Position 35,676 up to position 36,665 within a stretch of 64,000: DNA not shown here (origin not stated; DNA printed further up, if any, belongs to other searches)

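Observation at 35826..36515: PdxJ-family protein lacking the conserved catalytic histidines (possible pseudoenzyme or neofunctionalised paralog)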

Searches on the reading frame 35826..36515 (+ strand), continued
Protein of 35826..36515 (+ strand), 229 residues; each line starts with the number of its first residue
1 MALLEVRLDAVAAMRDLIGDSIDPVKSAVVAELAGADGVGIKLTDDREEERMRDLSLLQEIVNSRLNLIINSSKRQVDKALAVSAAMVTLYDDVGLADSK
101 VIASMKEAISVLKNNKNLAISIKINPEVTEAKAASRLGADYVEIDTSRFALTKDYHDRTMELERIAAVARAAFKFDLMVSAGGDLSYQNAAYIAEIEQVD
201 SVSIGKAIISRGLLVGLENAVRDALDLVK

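Call 22: find_encoding_contigs(protein=P0031, flank=8000, max_places=3)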
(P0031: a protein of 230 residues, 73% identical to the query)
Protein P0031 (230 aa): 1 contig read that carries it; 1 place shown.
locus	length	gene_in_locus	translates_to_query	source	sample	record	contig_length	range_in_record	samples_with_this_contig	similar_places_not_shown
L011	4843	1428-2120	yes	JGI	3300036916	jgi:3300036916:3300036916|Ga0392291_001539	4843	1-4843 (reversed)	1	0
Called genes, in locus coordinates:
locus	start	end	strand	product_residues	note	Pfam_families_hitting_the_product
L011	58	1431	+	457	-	PF02878:PGM_PMM_I, PF02879:PGM_PMM_II, PF02880:PGM_PMM_III, PF00408:PGM_PMM_IV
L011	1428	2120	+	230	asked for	PF03740:PdxJ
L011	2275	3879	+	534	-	PF03853:YjeF_N, PF01256:Carb_kinase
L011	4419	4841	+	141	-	?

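Call 24: list_cluster_members(proteins=[P0032, P0033, P0035, P0038, P0039, P0046, P0062, P0111, P0021, P0022])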
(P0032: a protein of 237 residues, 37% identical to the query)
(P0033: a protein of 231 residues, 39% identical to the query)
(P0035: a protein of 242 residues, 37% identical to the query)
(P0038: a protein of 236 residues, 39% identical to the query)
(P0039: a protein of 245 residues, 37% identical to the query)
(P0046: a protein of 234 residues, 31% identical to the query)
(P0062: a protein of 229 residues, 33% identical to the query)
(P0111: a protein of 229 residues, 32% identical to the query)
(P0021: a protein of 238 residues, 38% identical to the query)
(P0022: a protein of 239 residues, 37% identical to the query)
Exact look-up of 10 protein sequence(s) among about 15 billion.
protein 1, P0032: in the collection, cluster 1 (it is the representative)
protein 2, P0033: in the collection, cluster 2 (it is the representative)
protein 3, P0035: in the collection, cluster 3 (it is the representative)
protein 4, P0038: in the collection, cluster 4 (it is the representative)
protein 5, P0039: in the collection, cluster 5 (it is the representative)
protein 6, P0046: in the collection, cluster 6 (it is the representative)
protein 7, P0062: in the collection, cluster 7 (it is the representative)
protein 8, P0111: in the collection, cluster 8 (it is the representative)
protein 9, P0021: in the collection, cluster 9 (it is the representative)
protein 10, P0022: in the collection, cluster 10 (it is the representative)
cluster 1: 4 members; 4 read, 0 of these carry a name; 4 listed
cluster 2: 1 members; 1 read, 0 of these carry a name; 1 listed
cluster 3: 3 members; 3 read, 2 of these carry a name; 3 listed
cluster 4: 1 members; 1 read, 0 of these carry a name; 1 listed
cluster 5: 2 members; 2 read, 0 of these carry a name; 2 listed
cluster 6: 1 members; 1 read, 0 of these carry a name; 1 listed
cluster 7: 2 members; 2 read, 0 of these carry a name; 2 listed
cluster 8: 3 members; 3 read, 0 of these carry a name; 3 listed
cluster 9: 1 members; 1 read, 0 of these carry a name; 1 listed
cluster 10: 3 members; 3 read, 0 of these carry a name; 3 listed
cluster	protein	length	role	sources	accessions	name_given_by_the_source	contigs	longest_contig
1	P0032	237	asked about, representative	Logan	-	-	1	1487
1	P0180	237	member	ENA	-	-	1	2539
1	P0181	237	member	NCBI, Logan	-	-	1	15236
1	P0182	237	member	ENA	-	-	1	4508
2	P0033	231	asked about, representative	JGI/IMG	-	-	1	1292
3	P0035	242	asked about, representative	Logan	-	-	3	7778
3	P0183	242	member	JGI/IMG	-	pyridoxine 5-phosphate synthase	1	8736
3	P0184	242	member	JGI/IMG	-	pyridoxine 5-phosphate synthase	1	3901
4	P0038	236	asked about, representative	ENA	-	-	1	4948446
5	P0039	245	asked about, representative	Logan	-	-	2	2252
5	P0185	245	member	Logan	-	-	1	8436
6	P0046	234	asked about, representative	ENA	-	-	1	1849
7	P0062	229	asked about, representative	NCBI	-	-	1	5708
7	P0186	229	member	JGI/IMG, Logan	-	-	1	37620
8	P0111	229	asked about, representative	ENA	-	-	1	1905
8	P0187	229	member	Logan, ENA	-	-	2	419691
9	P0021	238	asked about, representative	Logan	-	-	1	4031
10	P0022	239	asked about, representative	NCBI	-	-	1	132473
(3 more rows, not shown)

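Call 26: find_related_loci(query=window:35826-36515:+, collection=genome_contigs, flank=10000)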
Query window:35826-36515:+ (229 aa) in genome_contigs; peptide patterns used: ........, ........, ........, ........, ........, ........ (x = any residue, [..] = any of these).
599 stretches matched a pattern (row limit reached: there are more); 3 encode a relative of the query (tblastn E <= 1e-3); 3 distinct loci.
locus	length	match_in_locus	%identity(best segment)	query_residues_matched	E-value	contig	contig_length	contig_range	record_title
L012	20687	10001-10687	99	1-229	6e-146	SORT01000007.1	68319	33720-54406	Candidatus Marinimicrobia bacterium MT.SAG.3 2547281325_7_len_68319_cov_72_8128_ID_2818312_7, whole genome shotgun seque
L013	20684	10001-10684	88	1-228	6e-134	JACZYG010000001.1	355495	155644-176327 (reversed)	MAG: Candidatus Neomarinimicrobiota bacterium isolate B25T3L8 B25T3L8_NODE1, whole genome shotgun sequence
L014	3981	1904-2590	70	1-229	1e-107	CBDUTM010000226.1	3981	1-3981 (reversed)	MAG TPA_asm: uncultured bacterium isolate SRR22302348_concoct_20 genome assembly, contig: ERZ25073597.15434, whole genom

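Call 40: predict_structure(alignment_id=A1)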
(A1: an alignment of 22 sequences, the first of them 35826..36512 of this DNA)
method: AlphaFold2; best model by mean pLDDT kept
length: 229 residues; sequences in the alignment: 22
mean_pLDDT: 91.9   pTM: 0.88
mean pLDDT of the five models: 91.9, 91.6, 91.5, 89.9, 89.7
residues with pLDDT >= 90: 163; 70-90: 66; 50-70: 0; < 50: 0
segments of 3 or more residues with pLDDT < 50: none
pLDDT, mean of each block of 10 residues (from residue 1): 93 88 91 95 82 86 90 89 89 85 91 86 96 95 96 93 97 96 95 96 96 96 94
secondary structure, 60 per line:
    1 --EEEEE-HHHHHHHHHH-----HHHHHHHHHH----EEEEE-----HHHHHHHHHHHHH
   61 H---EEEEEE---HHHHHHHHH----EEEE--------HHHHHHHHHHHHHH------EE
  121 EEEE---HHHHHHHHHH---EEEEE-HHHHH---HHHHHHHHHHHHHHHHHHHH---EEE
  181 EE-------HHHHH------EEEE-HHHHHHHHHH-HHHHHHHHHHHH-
elements in order: E3-7 H9-18 H24-33 E38-42 H48-61 E65-70 H74-82 E87-90 H99-112 E119-124 H128-137 E141-145 H147-151 H155-174 E178-182 H190-194 E201-204 H206-215 H217-228
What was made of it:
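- On PdxJ (PNP synthase, EC 2.6.99.2): AlphaFold2 pLDDT 91.9 (call 40).
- AlphaFold2 pLDDT 91.9, pTM 0.88 (call 40).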

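Call 43: fold_search(model_id=the predicted structure, library=pdb)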
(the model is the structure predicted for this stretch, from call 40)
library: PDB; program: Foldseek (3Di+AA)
matches with E <= 10: 1896; with E <= 0.001: 893
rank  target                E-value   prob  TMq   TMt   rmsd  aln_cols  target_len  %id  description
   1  3f4n_A                1.0e-19  1.00  0.94  0.89   1.8       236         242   32  Crystal Structure of Pyridoxal Phosphate Biosynthetic Protein PdxJ from Yersinia pestis (released 2008-11-25)
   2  5dlc_A                1.4e-19  1.00  0.94  0.89   1.8       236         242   29  X-ray Crystal Structure of a Pyridoxine 5-prime-phosphate synthase from Pseudomonas aeruginosa (released 2015-09-16)
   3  3f4n_B                1.9e-19  1.00  0.95  0.91   1.8       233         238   32  Crystal Structure of Pyridoxal Phosphate Biosynthetic Protein PdxJ from Yersinia pestis (released 2008-11-25)
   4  1ho1_A                4.4e-19  1.00  0.94  0.92   1.8       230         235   32  CRYSTAL STRUCTURE OF PYRIDOXINE 5'-PHOSPHATE SYNTHASE (released 2001-03-28)
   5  3gk0_A                6.1e-19  1.00  0.94  0.86   1.8       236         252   29  Crystal structure of pyridoxal phosphate biosynthetic protein from Burkholderia pseudomallei (released 2009-03-17)
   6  3f4n_C                7.7e-19  1.00  0.94  0.89   1.8       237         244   32  Crystal Structure of Pyridoxal Phosphate Biosynthetic Protein PdxJ from Yersinia pestis (released 2008-11-25)
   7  3gk0_E                1.5e-18  1.00  0.94  0.88   1.8       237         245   29  Crystal structure of pyridoxal phosphate biosynthetic protein from Burkholderia pseudomallei (released 2009-03-17)
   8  1ho1_C                3.4e-18  1.00  0.93  0.89   2.0       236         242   31  CRYSTAL STRUCTURE OF PYRIDOXINE 5'-PHOSPHATE SYNTHASE (released 2001-03-28)
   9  3f4n_E                5.3e-18  1.00  0.94  0.90   1.8       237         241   32  Crystal Structure of Pyridoxal Phosphate Biosynthetic Protein PdxJ from Yersinia pestis (released 2008-11-25)
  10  3gk0_C                8.3e-18  1.00  0.94  0.89   1.8       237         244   29  Crystal structure of pyridoxal phosphate biosynthetic protein from Burkholderia pseudomallei (released 2009-03-17)
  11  3gk0_D                1.2e-17  1.00  0.94  0.88   1.7       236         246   29  Crystal structure of pyridoxal phosphate biosynthetic protein from Burkholderia pseudomallei (released 2009-03-17)
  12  6rg0_A                1.5e-17  1.00  0.94  0.89   2.0       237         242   31  Structure of pdxj (released 2020-05-13)
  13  3o6c                  1.2e-15  1.00  0.88  0.79   3.0       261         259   24  Pyridoxal phosphate biosynthetic protein PdxJ from Campylobacter jejuni (released 2010-08-11)
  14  6w6a_A                1.5e-14  1.00  0.88  0.81   3.8       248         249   27  Crystal structure of a pyridoxine 5'-phosphate synthease from Stenotrophomonas maltophilia K279a (released 2020-03-25)
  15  6rg0_D                2.2e-14  1.00  0.84  0.87   1.9       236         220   29  Structure of pdxj (released 2020-05-13)
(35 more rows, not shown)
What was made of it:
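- On PdxJ (PNP synthase, EC 2.6.99.2): Foldseek top 16 hits are all PdxJ structures, TM 0.84-0.95 (call 43).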

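Call 47: find_encoding_contigs(protein=P0187, flank=8000, max_places=2)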
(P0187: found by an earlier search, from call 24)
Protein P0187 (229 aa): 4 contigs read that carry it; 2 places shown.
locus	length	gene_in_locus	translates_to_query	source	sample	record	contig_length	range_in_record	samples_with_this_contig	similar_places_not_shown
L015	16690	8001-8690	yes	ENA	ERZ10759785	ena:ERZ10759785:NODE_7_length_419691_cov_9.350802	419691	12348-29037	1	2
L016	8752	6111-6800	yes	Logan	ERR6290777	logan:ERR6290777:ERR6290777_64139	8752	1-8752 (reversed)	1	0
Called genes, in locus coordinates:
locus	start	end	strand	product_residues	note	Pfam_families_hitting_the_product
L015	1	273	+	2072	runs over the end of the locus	PF14349:SprA_N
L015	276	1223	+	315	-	PF04389:Peptidase_M28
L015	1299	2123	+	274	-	-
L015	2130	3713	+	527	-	PF02012:BNR (faint), PF13860:FlgD_ig (faint)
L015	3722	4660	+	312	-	-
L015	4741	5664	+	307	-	-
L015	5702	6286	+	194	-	-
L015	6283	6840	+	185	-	-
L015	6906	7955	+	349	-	PF04748:Polysacc_deac_2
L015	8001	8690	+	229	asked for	PF03740:PdxJ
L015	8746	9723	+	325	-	PF06089:Asparaginase_II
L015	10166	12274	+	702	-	-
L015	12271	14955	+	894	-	PF18942:DUF5689 (faint), PF01336:tRNA_anti-codon (faint), PF18962:Por_Secre_tail (faint), PF13860:FlgD_ig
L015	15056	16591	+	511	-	-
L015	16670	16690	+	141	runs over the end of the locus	PF13366:PDDEXK_3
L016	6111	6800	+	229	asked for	PF03740:PdxJ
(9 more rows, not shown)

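Call 48: find_encoding_contigs(protein=P0186, flank=8000, max_places=2)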
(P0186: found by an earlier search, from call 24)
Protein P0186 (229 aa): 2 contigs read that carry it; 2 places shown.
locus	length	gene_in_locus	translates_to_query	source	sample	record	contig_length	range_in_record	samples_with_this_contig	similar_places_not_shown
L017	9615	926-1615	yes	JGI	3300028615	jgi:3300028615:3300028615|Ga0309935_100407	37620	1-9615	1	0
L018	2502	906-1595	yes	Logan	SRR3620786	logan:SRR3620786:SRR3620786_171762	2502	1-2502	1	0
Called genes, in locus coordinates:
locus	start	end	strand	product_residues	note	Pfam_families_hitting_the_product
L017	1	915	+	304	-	?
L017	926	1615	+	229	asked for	PF03740:PdxJ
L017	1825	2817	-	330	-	PF13485:Peptidase_MA_2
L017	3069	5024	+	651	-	PF17297:PEPCK_N, PF00821:PEPCK_GTP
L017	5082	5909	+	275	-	PF19420:DDAH_eukar (weak), PF02274:ADI (faint)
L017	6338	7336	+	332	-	PF00512:HisKA (weak), PF02518:HATPase_c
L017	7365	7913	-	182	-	PF03745:DUF309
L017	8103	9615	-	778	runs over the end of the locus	PF00072:Response_reg, PF00989:PAS, PF08448:PAS_4, PF13426:PAS_9, PF00989:PAS, PF08448:PAS_4, PF13426:PAS_9, PF02518:HATPase_c, +3 more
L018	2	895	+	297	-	?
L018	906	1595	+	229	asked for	PF03740:PdxJ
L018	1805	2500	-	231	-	?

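Call 49: find_encoding_contigs(protein=P0038, flank=8000, max_places=2)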
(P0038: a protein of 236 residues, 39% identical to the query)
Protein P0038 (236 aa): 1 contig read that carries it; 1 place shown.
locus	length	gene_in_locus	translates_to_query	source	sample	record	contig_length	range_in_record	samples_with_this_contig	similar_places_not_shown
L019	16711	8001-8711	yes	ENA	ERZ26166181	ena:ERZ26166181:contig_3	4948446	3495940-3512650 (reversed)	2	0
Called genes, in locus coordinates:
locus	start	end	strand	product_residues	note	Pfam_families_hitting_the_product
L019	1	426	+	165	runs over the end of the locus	PF02075:RuvC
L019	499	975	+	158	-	-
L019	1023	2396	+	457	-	PF01171:ATP_bind_3, PF11734:TilS_C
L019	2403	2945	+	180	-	PF00156:Pribosyltran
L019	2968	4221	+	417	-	PF00809:Pterin_bind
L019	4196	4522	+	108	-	PF07883:Cupin_2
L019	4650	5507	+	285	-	PF19293:CdaA_N, PF02457:DAC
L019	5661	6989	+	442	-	PF13546:DDE_5, PF01609:DDE_Tnp_1 (weak)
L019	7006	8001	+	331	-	PF07949:YbbR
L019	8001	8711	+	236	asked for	PF03740:PdxJ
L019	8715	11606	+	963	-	PF08239:SH3_3, PF06347:SH3_4, PF08239:SH3_3, PF08239:SH3_3, PF08239:SH3_3, PF08308:PEGA, PF08308:PEGA, PF08308:PEGA, +11 more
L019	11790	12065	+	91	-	-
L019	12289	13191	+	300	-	PF13613:HTH_Tnp_4, PF01609:DDE_Tnp_1, PF13359:DDE_Tnp_4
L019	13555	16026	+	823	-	-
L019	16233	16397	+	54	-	PF13366:PDDEXK_3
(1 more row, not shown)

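Call 56: find_related_loci(query=A3, collection=metagenome_contigs, flank=6000)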
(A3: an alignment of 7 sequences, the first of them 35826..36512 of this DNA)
Query A3 (229 aa) in metagenome_contigs; peptide patterns used: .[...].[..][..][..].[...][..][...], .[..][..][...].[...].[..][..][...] (x = any residue, [..] = any of these).
140 stretches matched a pattern; 10 encode a relative of the query (tblastn E <= 1e-3); 10 distinct loci.
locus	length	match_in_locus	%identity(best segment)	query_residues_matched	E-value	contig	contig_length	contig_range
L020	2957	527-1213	99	1-229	1e-151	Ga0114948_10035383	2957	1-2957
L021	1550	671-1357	89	1-229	7e-147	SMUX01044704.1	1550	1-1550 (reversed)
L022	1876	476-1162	71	1-229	3e-113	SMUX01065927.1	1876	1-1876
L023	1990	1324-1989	70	1-222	2e-108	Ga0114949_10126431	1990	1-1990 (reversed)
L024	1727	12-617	72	28-229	2e-101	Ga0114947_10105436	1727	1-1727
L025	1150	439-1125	32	1-229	1e-34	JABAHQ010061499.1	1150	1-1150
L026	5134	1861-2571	32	1-229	2e-31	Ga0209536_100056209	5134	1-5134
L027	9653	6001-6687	31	1-229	1e-31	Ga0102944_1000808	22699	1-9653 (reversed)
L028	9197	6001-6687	32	1-229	1e-28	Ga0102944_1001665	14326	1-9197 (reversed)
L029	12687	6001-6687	32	1-229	8e-29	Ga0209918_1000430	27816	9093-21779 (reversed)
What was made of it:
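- Tried and rejected: It was repeated with 7 sequences (call 56).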

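Call 59: find_encoding_contigs(protein=P0036, flank=8000, max_places=4)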
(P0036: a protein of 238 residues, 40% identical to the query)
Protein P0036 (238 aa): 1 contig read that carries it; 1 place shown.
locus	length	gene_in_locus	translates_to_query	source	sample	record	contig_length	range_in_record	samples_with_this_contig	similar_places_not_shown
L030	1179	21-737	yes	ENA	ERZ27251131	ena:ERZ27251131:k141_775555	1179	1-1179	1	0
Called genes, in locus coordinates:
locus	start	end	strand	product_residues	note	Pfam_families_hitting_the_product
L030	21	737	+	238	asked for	PF03740:PdxJ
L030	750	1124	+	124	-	PF01648:ACPS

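Call 62: search_protein_families(library=pfam, proteins=[P0048, P0055, P0072, P0114, P0136], max_evalue=0.001)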
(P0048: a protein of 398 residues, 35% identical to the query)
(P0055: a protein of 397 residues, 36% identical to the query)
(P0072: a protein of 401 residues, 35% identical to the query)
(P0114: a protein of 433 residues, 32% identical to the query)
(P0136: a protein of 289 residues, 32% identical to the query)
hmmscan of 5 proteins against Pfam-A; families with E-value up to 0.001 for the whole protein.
P0048 (398 aa): 2 families
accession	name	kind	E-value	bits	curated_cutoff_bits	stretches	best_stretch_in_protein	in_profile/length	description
PF03740.19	PdxJ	-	2.6e-99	331.5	24.5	1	158-391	1-234/234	Pyridoxal phosphate biosynthesis protein PdxJ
PF02130.23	YbeY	-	2.2e-36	125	25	1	21-147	11-128/129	Endoribonuclease YbeY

P0055 (397 aa): 2 families
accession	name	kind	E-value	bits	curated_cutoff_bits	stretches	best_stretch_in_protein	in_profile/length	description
PF03740.19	PdxJ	-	3.3e-83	278.8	24.5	1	158-389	2-233/234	Pyridoxal phosphate biosynthesis protein PdxJ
PF02130.23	YbeY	-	8.6e-35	119.9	25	1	25-145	16-127/129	Endoribonuclease YbeY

P0072 (401 aa): 2 families
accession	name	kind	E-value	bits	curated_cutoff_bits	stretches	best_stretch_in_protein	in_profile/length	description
PF03740.19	PdxJ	-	1.4e-99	332.5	24.5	1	159-392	1-234/234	Pyridoxal phosphate biosynthesis protein PdxJ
PF02130.23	YbeY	-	4.1e-32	111.2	25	1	18-134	11-128/129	Endoribonuclease YbeY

P0114 (433 aa): 2 families
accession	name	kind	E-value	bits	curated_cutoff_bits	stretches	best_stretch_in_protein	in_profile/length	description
PF03740.19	PdxJ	-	6e-73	245.2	24.5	1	181-413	2-234/234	Pyridoxal phosphate biosynthesis protein PdxJ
PF02130.23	YbeY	-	1.3e-28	99.9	25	1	37-158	28-128/129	Endoribonuclease YbeY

P0136 (289 aa): 1 family
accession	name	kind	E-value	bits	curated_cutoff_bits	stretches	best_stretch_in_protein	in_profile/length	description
PF03740.19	PdxJ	-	6.6e-95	317.1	24.5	1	73-284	23-234/234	Pyridoxal phosphate biosynthesis protein PdxJ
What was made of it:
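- Tried and rejected: Domain fusions as a functional clue: the long hits are canonical YbeY-PdxJ fusions and are irrelevant here (call 62).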

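Call 69: find_homologous_proteins(query=P0187, max_evalue=1e-10)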
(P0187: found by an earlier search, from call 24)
Query P0187 (229 aa): 7 proteins with E <= 1e-10 among 1835 candidates.
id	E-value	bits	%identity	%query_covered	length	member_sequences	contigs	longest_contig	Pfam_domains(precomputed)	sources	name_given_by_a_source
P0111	6.2e-135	465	94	100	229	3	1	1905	PF03740.20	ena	-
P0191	2.0e-87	310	62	100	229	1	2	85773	PF03740.20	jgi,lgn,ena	-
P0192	5.6e-68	247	50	100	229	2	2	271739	PF03740.20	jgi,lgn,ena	-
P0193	4.6e-65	237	48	100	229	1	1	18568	PF03740.20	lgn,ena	-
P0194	2.7e-57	212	46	100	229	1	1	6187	PF03740.20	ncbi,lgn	-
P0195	1.1e-56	210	45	100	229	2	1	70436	PF03740.20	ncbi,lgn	-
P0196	1.7e-16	78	28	100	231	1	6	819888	PF03740.20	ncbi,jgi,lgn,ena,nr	ncbi:MAG TPA: pyridoxine 5'-phosphate synthase [Candidatus Marinimicrobia bacterium]|nr:pyridoxine 5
